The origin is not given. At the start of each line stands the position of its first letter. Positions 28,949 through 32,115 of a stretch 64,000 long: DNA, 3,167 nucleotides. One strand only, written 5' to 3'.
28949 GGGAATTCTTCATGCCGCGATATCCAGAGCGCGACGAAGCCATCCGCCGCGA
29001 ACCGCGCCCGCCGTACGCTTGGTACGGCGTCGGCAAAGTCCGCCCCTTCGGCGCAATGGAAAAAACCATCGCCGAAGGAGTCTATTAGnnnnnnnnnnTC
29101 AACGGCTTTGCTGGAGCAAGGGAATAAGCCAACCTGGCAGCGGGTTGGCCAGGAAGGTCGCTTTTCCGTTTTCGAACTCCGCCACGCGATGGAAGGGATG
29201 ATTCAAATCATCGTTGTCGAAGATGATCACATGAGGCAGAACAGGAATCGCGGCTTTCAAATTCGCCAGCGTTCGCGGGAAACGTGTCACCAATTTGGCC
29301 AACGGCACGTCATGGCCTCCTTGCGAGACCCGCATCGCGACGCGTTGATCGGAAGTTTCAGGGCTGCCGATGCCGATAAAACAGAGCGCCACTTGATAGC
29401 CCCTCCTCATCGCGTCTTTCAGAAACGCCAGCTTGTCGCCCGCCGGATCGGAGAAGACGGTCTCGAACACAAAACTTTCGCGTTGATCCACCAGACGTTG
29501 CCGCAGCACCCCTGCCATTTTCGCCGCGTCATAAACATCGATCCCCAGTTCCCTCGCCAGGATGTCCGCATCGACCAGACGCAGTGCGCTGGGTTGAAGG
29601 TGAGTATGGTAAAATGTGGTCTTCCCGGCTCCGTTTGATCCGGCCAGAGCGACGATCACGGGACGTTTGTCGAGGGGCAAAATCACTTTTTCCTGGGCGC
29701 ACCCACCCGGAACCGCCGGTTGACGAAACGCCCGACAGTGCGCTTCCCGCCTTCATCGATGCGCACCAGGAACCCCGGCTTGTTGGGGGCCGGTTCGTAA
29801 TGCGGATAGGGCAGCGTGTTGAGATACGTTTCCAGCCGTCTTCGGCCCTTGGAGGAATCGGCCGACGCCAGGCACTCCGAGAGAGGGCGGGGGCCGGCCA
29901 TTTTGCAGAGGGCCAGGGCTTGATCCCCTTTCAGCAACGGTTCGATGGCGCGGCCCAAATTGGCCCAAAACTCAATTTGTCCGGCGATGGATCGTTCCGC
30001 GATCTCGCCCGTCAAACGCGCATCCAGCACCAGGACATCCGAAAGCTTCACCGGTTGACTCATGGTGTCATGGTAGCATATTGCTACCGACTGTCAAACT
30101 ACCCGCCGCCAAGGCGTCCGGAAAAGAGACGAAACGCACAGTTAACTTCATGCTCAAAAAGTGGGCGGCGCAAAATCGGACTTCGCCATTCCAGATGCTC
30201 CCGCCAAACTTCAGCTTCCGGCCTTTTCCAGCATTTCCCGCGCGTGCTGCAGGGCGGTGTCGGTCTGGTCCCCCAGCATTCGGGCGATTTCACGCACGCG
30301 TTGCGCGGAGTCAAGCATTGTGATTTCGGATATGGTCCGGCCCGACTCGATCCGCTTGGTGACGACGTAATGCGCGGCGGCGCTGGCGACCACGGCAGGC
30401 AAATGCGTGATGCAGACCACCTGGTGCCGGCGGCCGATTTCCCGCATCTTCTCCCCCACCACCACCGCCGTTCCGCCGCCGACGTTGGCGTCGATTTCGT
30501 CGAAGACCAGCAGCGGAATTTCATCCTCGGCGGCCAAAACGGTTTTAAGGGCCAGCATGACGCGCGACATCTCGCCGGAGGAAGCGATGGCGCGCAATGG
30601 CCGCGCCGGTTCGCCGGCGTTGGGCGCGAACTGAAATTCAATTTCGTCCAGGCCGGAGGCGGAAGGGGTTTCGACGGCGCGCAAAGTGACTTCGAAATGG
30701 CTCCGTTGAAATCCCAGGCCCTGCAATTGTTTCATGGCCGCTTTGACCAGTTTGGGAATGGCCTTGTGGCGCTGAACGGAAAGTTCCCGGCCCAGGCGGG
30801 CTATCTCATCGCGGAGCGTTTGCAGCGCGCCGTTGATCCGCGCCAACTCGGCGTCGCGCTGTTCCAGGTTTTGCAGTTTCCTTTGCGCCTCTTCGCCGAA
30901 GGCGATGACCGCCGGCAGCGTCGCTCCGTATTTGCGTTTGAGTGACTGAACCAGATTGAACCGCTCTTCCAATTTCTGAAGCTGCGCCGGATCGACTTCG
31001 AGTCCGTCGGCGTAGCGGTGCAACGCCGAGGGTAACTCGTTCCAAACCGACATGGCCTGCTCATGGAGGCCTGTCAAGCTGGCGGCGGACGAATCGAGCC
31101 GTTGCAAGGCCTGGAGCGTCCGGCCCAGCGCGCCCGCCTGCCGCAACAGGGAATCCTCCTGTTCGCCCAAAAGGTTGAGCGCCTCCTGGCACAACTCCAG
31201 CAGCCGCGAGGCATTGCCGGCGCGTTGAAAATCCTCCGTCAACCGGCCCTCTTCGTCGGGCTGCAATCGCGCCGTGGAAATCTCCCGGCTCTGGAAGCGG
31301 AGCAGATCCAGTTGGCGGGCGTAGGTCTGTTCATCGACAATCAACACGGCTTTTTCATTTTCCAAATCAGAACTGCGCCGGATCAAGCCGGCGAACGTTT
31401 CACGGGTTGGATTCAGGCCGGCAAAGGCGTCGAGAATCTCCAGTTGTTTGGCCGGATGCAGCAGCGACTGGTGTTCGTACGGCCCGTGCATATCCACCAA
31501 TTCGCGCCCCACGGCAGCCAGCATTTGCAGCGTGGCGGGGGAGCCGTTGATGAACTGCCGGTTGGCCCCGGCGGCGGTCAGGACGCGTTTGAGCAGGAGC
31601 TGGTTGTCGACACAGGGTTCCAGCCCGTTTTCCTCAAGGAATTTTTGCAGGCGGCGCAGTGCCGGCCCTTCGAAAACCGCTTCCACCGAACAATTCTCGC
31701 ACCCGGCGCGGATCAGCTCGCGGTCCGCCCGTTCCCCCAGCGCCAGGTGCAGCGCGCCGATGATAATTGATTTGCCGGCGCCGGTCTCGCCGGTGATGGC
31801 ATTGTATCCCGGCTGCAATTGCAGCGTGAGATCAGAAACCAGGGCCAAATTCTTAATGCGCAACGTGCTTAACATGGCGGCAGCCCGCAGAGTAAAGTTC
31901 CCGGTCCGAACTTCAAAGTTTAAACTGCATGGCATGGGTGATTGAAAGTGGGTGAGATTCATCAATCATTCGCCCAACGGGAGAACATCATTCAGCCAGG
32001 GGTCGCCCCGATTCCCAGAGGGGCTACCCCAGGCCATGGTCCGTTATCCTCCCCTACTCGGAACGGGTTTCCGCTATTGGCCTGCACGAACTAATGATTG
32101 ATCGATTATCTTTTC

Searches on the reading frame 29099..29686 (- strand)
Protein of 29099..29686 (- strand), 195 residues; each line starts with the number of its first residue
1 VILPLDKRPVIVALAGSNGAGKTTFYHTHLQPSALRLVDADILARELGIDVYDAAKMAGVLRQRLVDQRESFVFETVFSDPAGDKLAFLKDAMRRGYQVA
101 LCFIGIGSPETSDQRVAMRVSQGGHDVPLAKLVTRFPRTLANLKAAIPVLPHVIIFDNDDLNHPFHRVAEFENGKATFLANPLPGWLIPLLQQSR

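Call 7: search_protein_families(library=pfam, proteins=[window:29099-29686:-], max_evalue=0.01)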
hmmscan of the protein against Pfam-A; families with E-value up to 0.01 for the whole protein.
window:29099-29686:- (195 aa): 3 families
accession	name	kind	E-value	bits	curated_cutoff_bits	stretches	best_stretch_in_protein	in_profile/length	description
PF06414.18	Zeta_toxin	-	2.5e-14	53.7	22.3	2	53-162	79-191/199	Zeta toxin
PF13671.12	AAA_33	-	3.1e-06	28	27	1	12-131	2-132/143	AAA domain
PF01121.26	CoaE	-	0.0017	18.5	27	1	11-47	2-37/180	Dephospho-CoA kinase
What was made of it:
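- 29099..29686 (-): Zeta-toxin-family kinase gene. PF06414 E 2.5e-14 (call 7).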

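Call 10: search_protein_families(library=ncbifam, proteins=[window:29099-29686:-], max_evalue=0.01)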
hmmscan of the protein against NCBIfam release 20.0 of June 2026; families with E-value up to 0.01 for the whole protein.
window:29099-29686:- (195 aa): 1 family
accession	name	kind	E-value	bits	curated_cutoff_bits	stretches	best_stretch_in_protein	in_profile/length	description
TIGR00152.1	TIGR00152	equivalog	0.0094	15.8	65.55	0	11-47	1-37/188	dephospho-CoA kinase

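Call 80: search_protein_families(library=padloc, proteins=[window:29099-29686:-], max_evalue=0.001)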
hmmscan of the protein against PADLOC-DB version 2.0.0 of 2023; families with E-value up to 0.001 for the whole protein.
window:29099-29686:- (195 aa): 0 families

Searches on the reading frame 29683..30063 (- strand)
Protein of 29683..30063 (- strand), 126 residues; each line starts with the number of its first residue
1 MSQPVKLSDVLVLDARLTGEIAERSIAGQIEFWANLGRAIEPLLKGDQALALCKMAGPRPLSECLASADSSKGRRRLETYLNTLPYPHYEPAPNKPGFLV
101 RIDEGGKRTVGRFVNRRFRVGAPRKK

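Call 7: search_protein_families(library=pfam, proteins=[window:29683-30063:-], max_evalue=0.01)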
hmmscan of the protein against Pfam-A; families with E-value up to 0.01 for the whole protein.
window:29683-30063:- (126 aa): 1 family
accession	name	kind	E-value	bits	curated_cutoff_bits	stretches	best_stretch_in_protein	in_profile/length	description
PF11903.14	ParD_like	-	2.5e-11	43.8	23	1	3-41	2-40/73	ParD-like antitoxin of type II bacterial toxin-antitoxin system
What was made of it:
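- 29683..30063 (-): ParD-like antitoxin gene, overlapping the zeta gene by 4 nt. PF11903 E 2.5e-11 (call 7).
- Checked: The zeta-toxin/ParD-like pair at 29099..30063 is confirmed (call 7).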

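Call 10: search_protein_families(library=ncbifam, proteins=[window:29683-30063:-], max_evalue=0.01)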
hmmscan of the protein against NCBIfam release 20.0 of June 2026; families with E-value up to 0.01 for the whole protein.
window:29683-30063:- (126 aa): 0 families

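Call 80: search_protein_families(library=padloc, proteins=[window:29683-30063:-], max_evalue=0.001)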
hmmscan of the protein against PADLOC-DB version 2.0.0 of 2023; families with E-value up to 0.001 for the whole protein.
window:29683-30063:- (126 aa): 0 families

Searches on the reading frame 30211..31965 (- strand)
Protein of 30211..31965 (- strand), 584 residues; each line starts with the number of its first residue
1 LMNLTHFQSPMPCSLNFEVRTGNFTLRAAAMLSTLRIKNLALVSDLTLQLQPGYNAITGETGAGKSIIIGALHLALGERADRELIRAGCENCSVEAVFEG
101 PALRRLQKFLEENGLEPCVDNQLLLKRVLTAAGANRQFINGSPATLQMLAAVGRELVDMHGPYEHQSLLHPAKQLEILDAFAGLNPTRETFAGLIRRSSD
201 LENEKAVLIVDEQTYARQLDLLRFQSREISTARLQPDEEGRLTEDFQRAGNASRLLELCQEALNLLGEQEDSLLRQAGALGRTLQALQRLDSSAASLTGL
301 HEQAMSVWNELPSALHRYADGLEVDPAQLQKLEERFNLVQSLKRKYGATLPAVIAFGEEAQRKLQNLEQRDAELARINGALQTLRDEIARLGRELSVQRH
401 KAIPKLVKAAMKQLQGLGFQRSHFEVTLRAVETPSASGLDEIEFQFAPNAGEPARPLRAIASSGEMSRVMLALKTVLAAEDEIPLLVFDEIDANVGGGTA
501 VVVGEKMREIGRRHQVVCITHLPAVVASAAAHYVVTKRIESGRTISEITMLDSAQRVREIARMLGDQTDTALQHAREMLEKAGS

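Call 7: search_protein_families(library=pfam, proteins=[window:30211-31965:-], max_evalue=0.01)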
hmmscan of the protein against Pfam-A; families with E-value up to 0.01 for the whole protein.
window:30211-31965:- (584 aa): 6 families
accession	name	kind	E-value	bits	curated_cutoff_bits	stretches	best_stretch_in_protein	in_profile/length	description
PF02463.25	SMC_N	-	5.8e-15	55.7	40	1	32-537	2-213/220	RecF/RecN/SMC N terminal domain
PF13476.12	AAA_23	-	5.3e-10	40.7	27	1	35-82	2-49/201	AAA domain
PF13304.12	AAA_21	-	0.0018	18.8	27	0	55-91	2-36/304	AAA domain, putative AbiEii toxin, Type IV TA system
PF13175.12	AAA_15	-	0.0034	17.5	32.1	1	31-77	1-48/374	AAA ATPase domain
PF13191.12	AAA_16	-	0.0039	18.1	32.6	0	54-218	26-146/167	AAA ATPase domain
PF13401.12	AAA_22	-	0.0051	17.6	27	0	56-118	9-63/130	AAA domain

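Call 10: search_protein_families(library=ncbifam, proteins=[window:30211-31965:-], max_evalue=0.01)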
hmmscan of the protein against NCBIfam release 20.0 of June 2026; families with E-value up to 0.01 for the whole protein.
window:30211-31965:- (584 aa): 20 families
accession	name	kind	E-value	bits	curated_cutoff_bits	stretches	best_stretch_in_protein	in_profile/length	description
TIGR00634.1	recN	equivalog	6e-139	464.5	407.85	1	31-581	1-563/563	DNA repair protein RecN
NF008121.0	PRK10869.1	equivalog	7.3e-112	374.7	418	1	31-580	1-552/553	DNA repair protein RecN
NF045780.1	TrlF_fam_ATP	equivalog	4.7e-09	35.5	350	2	35-81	293-338/944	TrlF family AAA-like ATPase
TIGR00611.2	recf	equivalog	8.8e-09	35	172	1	32-102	1-76/339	DNA replication/repair protein RecF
TIGR02169.1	SMC_prok_A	equivalog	1e-08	33.4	729.4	0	48-83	19-54/1165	chromosome segregation protein SMC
NF045487.1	ASRP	equivalog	2.8e-07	29.6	300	1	261-421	331-495/593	archaea-specific SMC-related protein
NF002244.0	PRK01156.1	equivalog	2.8e-07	29.1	847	1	33-98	4-73/895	DNA double-strand break repair ATPase Rad50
TIGR02857.1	CydD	equivalog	5.6e-07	28.9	435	1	462-529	460-523/529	thiol reductant ABC exporter subunit CydD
NF041034.1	Rad50_Sulf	equivalog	5.8e-07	27.8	1000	1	44-99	15-74/872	DNA double-strand break repair ATPase Rad50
NF010680.0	PRK14079.1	equivalog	1.2e-06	27.8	386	1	32-122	3-98/349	recombination protein F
TIGR02770.1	nickel_nikD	equivalog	5.1e-05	22.7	318.7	0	462-551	127-211/230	nickel import ATP-binding protein NikD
NF003034.1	PRK03918.1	equivalog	5.2e-05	21.4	700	0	296-409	242-670/878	DNA double-strand break repair ATPase Rad50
NF042955.1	Ppl_antiphage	equivalog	8.7e-05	20.7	1000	0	45-80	270-305/882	anti-phage protein Ppl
TIGR02168.1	SMC_prok_B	equivalog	0.00025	18.9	567.35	0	46-84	17-55/1181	chromosome segregation protein SMC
TIGR04521.1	ECF_ATPase_2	equivalog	0.00074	18.7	330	0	462-553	146-235/279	energy-coupling factor transporter ATPase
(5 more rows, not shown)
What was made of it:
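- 30211..31965 (-): recN, the right flank. It is not the ancestral neighbour: synteny with the closest genomes ends exactly at its stop codon. TIGR00634 E 6e-139 (call 10).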

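Call 88: find_related_loci(query=window:30211-31872:-, collection=genome_contigs, flank=8000)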
Query window:30211-31872:- (553 aa) in genome_contigs; peptide patterns used: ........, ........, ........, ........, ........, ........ (x = any residue, [..] = any of these).
499 stretches matched a pattern; 94 encode a relative of the query (tblastn E <= 1e-3); the best 80 are kept; 80 distinct loci.
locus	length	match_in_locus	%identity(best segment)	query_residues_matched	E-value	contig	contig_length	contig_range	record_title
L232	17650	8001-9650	94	1-550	0e+0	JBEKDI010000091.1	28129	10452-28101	MAG: Verrucomicrobiota bacterium isolate SPRUCE 17 SPRUCE_17_91, whole genome shotgun sequence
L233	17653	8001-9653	89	1-551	0e+0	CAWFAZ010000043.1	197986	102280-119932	MAG: uncultured Verrucomicrobiae bacterium isolate MFD01112.bin.2.19 genome assembly, contig: contig_3622, whole genome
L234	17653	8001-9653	88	1-551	0e+0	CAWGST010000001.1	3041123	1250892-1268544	MAG: uncultured Verrucomicrobiae bacterium isolate MFD05580.bin.1.36 genome assembly, contig: contig_2078, whole genome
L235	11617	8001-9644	77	1-548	0e+0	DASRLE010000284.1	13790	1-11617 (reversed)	MAG TPA_asm: Candidatus Saccharimonadales bacterium isolate SMAG_U10180 k141_470644, whole genome shotgun sequence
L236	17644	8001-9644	72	1-548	0e+0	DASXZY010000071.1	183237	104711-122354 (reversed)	MAG TPA_asm: Verrucomicrobiia bacterium isolate SMAG_U4865 k141_4194029, whole genome shotgun sequence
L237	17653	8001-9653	70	1-550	0e+0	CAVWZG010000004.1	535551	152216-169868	MAG: uncultured Verrucomicrobiae bacterium isolate MFD09286.bin.1.251 genome assembly, contig: contig_67082, whole genom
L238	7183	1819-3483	70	1-550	0e+0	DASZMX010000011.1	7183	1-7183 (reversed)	MAG TPA_asm: Verrucomicrobiia bacterium isolate SMAG_U5902 k141_567890, whole genome shotgun sequence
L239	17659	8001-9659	69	1-552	0e+0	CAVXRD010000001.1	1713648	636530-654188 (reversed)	MAG: uncultured Verrucomicrobiae bacterium isolate MFD09671.bin.1.3 genome assembly, contig: contig_21091, whole genome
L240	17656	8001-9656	69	1-551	0e+0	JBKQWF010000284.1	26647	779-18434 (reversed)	MAG: Limisphaerales bacterium isolate SEr3G3H3I__bin_261 SEr3G3H3I_000000427005, whole genome shotgun sequence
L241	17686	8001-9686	65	1-549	0e+0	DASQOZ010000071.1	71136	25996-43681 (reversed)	MAG TPA_asm: Candidatus Methylomirabilota bacterium isolate SMAG_U10816 k141_1460546, whole genome shotgun sequence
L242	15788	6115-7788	65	1-549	0e+0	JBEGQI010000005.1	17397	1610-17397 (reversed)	MAG: Verrucomicrobiota bacterium isolate pamunkeyriver_2019_sw_WHONDRS-S19S_0054_B_bin.126 scaffold_2313393, whole genom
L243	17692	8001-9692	65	1-544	0e+0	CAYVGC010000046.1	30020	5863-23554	MAG TPA_asm: uncultured Bifidobacteriaceae bacterium isolate binchicken_co3_426 genome assembly, contig: NODE_4676_lengt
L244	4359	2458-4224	61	1-549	0e+0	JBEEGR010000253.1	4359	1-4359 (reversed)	MAG: Verrucomicrobiota bacterium isolate BP_781 scaffold_1602987, whole genome shotgun sequence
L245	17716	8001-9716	64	1-549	0e+0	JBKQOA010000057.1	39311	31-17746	MAG: Limisphaerales bacterium isolate LASCr2D2E2F__bin_97 LASCr2D2E2F_000000127024, whole genome shotgun sequence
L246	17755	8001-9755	63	1-548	0e+0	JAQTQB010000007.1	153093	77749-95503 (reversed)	MAG: Verrucomicrobiales bacterium isolate STB_13 NODE_245_length_153093_cov_9.981728_Sandtown_B, whole genome shotgun se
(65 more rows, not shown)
